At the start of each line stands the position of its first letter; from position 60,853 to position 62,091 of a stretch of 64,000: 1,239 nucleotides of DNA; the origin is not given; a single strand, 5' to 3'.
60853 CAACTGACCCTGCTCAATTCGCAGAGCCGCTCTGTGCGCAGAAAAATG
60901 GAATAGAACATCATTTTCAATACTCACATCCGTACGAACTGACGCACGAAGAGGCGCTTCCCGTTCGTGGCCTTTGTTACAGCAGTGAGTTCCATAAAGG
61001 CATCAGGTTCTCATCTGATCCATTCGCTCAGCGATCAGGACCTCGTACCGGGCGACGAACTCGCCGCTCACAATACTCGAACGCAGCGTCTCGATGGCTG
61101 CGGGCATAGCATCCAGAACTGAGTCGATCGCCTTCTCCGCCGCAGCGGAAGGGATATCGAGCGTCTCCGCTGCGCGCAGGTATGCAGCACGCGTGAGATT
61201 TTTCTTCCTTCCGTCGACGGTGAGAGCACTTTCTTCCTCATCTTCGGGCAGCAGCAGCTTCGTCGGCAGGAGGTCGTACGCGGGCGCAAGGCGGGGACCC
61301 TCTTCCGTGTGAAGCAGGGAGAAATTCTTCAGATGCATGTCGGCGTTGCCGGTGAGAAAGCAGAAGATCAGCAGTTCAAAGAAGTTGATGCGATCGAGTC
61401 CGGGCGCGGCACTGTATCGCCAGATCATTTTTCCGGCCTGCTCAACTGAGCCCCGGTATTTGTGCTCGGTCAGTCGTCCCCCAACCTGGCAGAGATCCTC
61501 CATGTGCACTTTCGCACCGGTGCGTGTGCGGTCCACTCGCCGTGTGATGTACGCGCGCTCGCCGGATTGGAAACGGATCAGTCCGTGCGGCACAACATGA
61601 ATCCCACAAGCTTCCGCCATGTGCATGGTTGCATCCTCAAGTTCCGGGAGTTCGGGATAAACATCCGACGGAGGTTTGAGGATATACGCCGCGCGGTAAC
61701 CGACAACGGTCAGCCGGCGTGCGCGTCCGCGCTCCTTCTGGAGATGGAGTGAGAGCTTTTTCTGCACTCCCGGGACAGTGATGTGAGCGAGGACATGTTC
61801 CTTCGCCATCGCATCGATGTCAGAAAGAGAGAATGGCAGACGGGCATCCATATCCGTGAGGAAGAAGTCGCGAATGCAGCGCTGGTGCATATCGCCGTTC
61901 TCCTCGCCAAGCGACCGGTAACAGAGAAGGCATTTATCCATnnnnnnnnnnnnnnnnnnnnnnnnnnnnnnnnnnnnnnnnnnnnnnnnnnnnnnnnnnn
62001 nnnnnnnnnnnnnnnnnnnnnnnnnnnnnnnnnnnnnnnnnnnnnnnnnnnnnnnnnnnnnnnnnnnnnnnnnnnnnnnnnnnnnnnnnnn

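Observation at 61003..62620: Tripartite HipB / HipS / HipT-like toxin-antitoxin locus with a textbook σ70 promoter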

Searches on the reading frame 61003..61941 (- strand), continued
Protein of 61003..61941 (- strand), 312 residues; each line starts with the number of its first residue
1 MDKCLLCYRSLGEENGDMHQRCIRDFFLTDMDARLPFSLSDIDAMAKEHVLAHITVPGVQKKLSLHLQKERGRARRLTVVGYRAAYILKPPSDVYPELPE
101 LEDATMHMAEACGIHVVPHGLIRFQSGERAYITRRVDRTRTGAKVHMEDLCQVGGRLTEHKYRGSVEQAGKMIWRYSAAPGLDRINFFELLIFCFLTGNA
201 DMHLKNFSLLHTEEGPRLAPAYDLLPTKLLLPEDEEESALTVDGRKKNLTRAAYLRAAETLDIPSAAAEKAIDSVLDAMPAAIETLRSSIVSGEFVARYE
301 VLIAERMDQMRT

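Call 50: find_encoding_contigs(protein=P0007, flank=3000, max_places=2)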
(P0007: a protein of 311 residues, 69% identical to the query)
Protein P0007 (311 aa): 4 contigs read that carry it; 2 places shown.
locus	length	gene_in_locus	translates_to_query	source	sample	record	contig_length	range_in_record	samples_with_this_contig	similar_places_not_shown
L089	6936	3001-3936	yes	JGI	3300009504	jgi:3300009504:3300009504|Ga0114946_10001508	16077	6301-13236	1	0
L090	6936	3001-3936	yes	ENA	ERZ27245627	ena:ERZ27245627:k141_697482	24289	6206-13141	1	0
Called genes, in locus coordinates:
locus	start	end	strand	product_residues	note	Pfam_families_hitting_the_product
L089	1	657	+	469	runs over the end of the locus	PF04326:SLFN_AlbA_2, PF13749:HATPase_c_4, PF12802:MarR_2 (weak), PF13412:HTH_24 (weak), PF25212:HVO_A0114 (weak)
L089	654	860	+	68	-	-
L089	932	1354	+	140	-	-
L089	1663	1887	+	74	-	-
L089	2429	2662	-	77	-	-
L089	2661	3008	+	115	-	PF13657:Couple_hipA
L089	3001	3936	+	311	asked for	PF07804:HipA_C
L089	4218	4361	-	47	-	-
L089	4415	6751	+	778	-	PF18962:Por_Secre_tail (weak)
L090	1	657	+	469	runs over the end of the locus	PF04326:SLFN_AlbA_2, PF13749:HATPase_c_4, PF12802:MarR_2 (weak), PF13412:HTH_24 (weak), PF25212:HVO_A0114 (weak)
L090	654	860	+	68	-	-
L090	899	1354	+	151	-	-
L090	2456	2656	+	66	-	PF13560:HTH_31, PF12844:HTH_19 (weak), PF01381:HTH_3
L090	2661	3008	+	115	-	PF13657:Couple_hipA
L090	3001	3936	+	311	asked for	PF07804:HipA_C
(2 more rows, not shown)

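Call 51: find_encoding_contigs(protein=P0011, flank=3000, max_places=2)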
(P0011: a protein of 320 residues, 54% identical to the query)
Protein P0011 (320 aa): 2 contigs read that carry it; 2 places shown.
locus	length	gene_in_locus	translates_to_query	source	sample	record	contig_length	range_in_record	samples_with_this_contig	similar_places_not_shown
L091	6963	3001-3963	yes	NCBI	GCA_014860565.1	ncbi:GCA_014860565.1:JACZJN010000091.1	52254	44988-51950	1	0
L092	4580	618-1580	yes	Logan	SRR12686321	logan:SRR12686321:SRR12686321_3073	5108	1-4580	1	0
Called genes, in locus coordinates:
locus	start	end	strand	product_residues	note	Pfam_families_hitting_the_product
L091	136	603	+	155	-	PF01047:MarR (weak), PF12802:MarR_2 (weak), PF13404:HTH_AsnC-type, PF13412:HTH_24, PF13545:HTH_Crp_2 (faint), PF01037:AsnC_trans_reg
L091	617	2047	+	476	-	PF03951:Gln-synt_N, PF00120:Gln-synt_C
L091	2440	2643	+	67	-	PF13560:HTH_31 (weak), PF01381:HTH_3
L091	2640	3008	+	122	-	PF13657:Couple_hipA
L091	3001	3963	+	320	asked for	PF07804:HipA_C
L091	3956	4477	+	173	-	-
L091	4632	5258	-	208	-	PF18935:DUF5683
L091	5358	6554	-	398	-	PF13173:AAA_14, PF13635:DUF4143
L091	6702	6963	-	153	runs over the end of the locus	-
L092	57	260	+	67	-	PF13560:HTH_31 (weak), PF01381:HTH_3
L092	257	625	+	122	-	PF13657:Couple_hipA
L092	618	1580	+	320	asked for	PF07804:HipA_C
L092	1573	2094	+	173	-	-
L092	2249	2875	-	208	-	PF18935:DUF5683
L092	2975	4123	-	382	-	PF13173:AAA_14, PF13635:DUF4143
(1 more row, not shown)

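Call 54: search_protein_families(library=padloc, proteins=[window:61006-61941:-], max_evalue=0.01)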
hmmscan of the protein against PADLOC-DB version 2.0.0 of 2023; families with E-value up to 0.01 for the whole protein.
window:61006-61941:- (312 aa): 2 families
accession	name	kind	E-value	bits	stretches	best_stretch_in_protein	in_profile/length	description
PDLC04340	PDC-M03A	-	1.3e-06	26.2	1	186-223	129-166/280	-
PDLC04339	PDC-M03A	-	5e-06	24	1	186-223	136-173/293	-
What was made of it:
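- There are only weak local matches, best E 1.3e-6 to the candidate family PDC-M03A over 38 residues (call 54).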

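Call 60: predict_structure(alignment_id=A1)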
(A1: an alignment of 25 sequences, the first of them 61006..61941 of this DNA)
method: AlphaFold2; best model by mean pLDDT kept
length: 312 residues; sequences in the alignment: 25
mean_pLDDT: 82.8   pTM: 0.86
mean pLDDT of the five models: 82.8, 82.5, 79.4, 79.0, 78.2
residues with pLDDT >= 90: 161; 70-90: 89; 50-70: 38; < 50: 24
segments of 3 or more residues with pLDDT < 50: 53-76
pLDDT, mean of each block of 10 residues (from residue 1): 90 86 88 80 63 38 32 45 75 87 97 95 91 86 77 65 81 92 95 93 74 91 89 86 92 95 95 97 97 97 96 88
secondary structure, 60 per line:
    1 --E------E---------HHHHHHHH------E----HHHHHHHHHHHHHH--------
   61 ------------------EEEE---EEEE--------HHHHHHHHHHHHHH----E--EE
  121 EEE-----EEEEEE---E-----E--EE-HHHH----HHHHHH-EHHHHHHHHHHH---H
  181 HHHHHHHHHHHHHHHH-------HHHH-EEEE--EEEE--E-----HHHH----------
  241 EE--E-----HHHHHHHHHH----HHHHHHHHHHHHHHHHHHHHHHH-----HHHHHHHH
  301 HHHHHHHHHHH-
elements in order: H20-27 H39-52 E79-82 E86-89 H98-111 E119-123 E129-134 H150-153 H158-163 H166-176 H180-196 H204-207 E209-212 E215-218 H227-230 H251-260 H265-287 H293-311
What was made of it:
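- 61003..61941 (-): hipT: a 312-aa core HipA-type Ser/Thr kinase, the predicted toxin. AlphaFold2 model pLDDT 82.8 (call 60).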

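Call 62: fold_search(model_id=the predicted structure, library=pdb)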
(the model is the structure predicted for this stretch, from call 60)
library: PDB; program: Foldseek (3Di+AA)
matches with E <= 10: 678; with E <= 0.001: 38
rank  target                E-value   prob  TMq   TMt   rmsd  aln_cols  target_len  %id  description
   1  7vkc                  5.1e-22  1.00  0.82  0.81   3.9       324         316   30  Crystal structure of a bacterial Ser/Thr kinase (released 2022-06-29)
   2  7wcf                  6.3e-22  1.00  0.83  0.81   3.8       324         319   29  Crystal structure of the kinase with AMP-PNP (released 2022-06-29)
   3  8ezr_B                7.2e-21  1.00  0.70  0.80   7.6       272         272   33  Crystal structure of the HipS(Lp)-HipT(Lp) complex from Legionella pneumophila, native protein (released 2023-09-27)
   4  8ezs_B                1.0e-20  1.00  0.70  0.81   1.7       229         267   35  Crystal structure of the HipS(Lp)-HipT(Lp) complex from Legionella pneumophila, Sel-met protein (released 2023-09-27)
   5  7vkb_A                1.0e-19  1.00  0.71  0.84   7.9       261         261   35  Crystal structure of the a bacterial kinase complex (released 2022-06-29)
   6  7ab4_F                5.8e-16  1.00  0.79  0.73   6.3       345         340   23  Crystal structure of the Escherichia coli toxin-antitoxin system HipBST (HipT S59A) (released 2022-01-12)
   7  7ab3_C                3.0e-15  1.00  0.78  0.72   6.4       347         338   22  Crystal structure of the Escherichia coli toxin-antitoxin system HipBST (HipT S57A) (released 2022-01-12)
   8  7ab4_C                3.5e-15  1.00  0.77  0.71   6.5       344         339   23  Crystal structure of the Escherichia coli toxin-antitoxin system HipBST (HipT S59A) (released 2022-01-12)
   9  7ab5_F                1.2e-14  1.00  0.79  0.73   6.3       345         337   22  Crystal structure of the Escherichia coli toxin-antitoxin system HipBST (HipT D233Q) (released 2022-01-12)
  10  7ab3_F                1.5e-14  1.00  0.78  0.73   7.3       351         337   23  Crystal structure of the Escherichia coli toxin-antitoxin system HipBST (HipT S57A) (released 2022-01-12)
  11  7ab5_C                2.7e-14  1.00  0.77  0.71   5.5       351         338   22  Crystal structure of the Escherichia coli toxin-antitoxin system HipBST (HipT D233Q) (released 2022-01-12)
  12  4pu5                  3.1e-12  1.00  0.64  0.47   2.8       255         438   22  Shewanella oneidensis Toxin Antitoxin System Toxin Protein HipA Bound with AMPPNP and Mg (released 2014-08-06)
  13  4pu4_B                1.5e-11  1.00  0.66  0.50   6.1       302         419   20  Shewanella oneidensis MR-1 Toxin Antitoxin System HipA, HipB and its operator DNA complex (space group P21) (released 2014-08-06)
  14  3dnv_A                3.8e-11  1.00  0.63  0.49   6.0       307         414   19  MDT Protein (released 2009-01-27)
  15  3dnt_A                5.4e-11  1.00  0.64  0.49   3.9       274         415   19  structures of MDT proteins (released 2009-01-27)
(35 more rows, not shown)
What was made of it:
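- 61003..61941 (-): Foldseek TM 0.82-0.83 to 7vkc/7wcf (call 62).
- Fold: the model superposes on 7vkc/7wcf at TM 0.82-0.83, on E. coli HipT at 0.78 and on HipA at about 0.63 (calls 60, 62).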

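Call 71: search_solved_structures(query=A1, max_evalue=1e-10, show_alignments=5)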
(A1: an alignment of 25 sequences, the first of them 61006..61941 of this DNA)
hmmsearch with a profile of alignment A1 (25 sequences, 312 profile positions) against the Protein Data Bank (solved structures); distinct sequences matched with E-value up to 1e-10: 16.
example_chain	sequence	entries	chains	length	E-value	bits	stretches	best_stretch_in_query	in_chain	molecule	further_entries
8ezr_B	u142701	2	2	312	5.5e-74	252.2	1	2-311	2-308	HipT(Lp)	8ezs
7vkb_A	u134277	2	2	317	5.8e-74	252.1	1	2-311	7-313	HipA_C domain-containing protein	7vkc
7wcf_A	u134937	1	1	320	4.9e-73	249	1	2-311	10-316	HipA_C domain-containing protein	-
7ab3_C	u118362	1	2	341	8.3e-30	107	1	3-302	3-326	HipA_C domain-containing protein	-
7ab4_C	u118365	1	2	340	2e-29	105.8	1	15-302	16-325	HipA_C domain-containing protein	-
7ab5_C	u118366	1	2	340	2.3e-28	102.3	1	15-301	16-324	HipA_C domain-containing protein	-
3tpd_A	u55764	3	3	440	1.7e-16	63.3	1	31-295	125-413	Serine/threonine-protein kinase HipA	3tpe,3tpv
2wiu_A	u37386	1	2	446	2e-16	63.1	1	31-295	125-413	PROTEIN HIPA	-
3tpb_A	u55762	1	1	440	1.2e-15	60.5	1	29-295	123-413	Serine/threonine-protein kinase HipA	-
3hzi_A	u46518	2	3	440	1.9e-15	59.9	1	31-295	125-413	Protein hipA | Serine/threonine-protein kinase HipA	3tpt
4yg7_D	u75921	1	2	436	2e-15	59.8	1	31-295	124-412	Serine/threonine-protein kinase HipA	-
3fbr_A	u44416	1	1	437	2e-15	59.8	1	31-295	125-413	Serine/threonine-protein kinase toxin HipA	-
3dnt_A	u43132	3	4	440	2.1e-15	59.7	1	31-295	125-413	Protein hipA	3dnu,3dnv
5k98_A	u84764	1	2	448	2.2e-15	59.6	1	31-295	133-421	Serine/threonine-protein kinase HipA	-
4pu5_A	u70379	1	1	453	3.2e-14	55.8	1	53-286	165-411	Toxin-antitoxin system toxin HipA family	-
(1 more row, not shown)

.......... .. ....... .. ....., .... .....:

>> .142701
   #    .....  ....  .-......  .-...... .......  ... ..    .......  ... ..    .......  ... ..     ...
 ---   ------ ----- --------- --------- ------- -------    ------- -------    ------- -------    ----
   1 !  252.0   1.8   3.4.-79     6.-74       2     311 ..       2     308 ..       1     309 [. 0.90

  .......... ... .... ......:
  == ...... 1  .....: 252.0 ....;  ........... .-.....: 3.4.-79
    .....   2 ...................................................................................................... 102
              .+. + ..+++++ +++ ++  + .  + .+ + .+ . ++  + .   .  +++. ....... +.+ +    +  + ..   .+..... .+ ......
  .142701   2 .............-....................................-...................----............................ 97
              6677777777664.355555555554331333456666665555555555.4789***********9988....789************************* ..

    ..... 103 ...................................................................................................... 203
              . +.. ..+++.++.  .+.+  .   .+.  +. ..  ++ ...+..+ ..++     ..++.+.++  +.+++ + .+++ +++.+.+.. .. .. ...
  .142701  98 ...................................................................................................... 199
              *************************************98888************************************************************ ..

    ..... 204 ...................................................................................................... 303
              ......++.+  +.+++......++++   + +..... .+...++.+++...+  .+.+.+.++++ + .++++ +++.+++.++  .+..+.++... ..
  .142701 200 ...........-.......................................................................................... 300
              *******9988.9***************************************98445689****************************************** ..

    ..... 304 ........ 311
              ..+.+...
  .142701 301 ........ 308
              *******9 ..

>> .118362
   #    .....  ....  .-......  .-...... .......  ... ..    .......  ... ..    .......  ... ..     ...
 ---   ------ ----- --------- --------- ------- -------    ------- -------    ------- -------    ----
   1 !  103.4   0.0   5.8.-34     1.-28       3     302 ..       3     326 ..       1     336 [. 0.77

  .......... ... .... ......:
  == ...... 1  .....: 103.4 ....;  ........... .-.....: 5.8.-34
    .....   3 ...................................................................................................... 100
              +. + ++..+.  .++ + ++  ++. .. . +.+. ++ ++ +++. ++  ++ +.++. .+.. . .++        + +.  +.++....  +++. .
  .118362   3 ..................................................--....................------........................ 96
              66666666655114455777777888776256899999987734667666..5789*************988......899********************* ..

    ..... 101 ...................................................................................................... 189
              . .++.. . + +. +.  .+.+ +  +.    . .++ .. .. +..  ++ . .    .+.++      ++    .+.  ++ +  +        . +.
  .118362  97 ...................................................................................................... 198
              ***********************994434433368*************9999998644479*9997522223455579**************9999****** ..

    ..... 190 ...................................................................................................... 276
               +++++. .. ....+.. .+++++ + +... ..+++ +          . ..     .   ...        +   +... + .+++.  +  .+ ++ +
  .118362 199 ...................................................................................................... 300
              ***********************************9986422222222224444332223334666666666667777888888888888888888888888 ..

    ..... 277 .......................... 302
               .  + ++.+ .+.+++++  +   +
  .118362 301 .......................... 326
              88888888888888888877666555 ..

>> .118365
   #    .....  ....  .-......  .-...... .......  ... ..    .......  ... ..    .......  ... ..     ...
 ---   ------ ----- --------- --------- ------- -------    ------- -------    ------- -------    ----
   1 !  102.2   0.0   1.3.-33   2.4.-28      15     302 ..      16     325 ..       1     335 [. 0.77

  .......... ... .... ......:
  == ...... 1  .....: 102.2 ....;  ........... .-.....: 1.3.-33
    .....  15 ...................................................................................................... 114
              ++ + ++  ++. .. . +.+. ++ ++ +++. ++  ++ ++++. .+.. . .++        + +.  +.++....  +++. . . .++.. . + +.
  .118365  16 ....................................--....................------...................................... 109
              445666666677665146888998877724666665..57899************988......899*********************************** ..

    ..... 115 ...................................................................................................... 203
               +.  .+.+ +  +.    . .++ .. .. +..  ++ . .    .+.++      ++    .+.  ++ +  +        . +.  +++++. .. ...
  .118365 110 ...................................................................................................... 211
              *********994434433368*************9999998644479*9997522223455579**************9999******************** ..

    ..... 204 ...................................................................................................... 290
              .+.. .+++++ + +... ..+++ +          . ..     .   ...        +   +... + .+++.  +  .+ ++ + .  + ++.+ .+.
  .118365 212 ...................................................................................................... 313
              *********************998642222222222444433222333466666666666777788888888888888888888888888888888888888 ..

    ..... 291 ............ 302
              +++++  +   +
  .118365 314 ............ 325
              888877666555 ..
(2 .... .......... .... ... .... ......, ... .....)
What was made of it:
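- Tried and rejected: The profile search was needed to align the mini-domain (call 71).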

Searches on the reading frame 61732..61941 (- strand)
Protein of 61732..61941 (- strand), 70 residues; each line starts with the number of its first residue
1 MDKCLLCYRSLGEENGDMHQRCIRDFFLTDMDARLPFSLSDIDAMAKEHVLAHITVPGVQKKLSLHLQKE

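Call 28: search_solved_structures(query=window:61732-61941:-, max_evalue=10, show_alignments=5)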
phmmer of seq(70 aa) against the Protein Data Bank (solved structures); distinct sequences matched with E-value up to 10: 0.
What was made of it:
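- Tried and rejected: A PDB search with only the first 70 residues of HipT found nothing (call 28).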
